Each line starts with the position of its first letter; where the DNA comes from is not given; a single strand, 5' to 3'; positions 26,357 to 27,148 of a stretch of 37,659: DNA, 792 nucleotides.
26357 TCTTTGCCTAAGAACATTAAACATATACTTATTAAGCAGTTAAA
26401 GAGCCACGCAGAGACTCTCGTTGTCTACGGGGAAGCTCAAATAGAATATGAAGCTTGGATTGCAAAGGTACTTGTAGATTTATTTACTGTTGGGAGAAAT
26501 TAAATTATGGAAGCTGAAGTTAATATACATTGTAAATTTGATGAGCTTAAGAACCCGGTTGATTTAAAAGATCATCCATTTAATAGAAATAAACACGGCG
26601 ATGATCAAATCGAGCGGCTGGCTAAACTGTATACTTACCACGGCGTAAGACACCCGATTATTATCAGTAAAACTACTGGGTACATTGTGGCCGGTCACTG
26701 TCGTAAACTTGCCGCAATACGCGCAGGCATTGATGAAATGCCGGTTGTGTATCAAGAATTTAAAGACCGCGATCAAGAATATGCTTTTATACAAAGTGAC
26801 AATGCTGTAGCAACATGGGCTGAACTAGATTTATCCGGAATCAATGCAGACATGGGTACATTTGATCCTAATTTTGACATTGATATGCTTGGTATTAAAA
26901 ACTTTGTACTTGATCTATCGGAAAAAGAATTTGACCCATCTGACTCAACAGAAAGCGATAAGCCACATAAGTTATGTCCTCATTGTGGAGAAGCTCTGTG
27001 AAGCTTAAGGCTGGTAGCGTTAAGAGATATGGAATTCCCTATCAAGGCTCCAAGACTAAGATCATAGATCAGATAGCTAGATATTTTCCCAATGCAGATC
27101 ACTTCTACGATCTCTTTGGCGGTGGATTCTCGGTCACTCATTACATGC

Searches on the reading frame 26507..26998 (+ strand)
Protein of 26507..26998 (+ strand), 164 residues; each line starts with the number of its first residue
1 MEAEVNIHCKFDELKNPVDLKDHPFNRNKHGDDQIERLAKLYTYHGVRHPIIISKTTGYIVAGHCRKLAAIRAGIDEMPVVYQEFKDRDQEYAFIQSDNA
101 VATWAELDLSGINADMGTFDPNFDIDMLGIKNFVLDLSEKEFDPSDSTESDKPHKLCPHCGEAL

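Call 4: search_protein_families(library=pfam, proteins=[window:26507-26998:+], max_evalue=0.01)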
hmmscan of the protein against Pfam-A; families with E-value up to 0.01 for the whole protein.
window:26507-26998:+ (164 aa): 1 family
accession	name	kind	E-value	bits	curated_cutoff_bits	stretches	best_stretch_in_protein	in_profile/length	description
PF02195.25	ParB_N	-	2.3e-06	28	26.3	1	26-89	18-84/95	ParB N-terminal domain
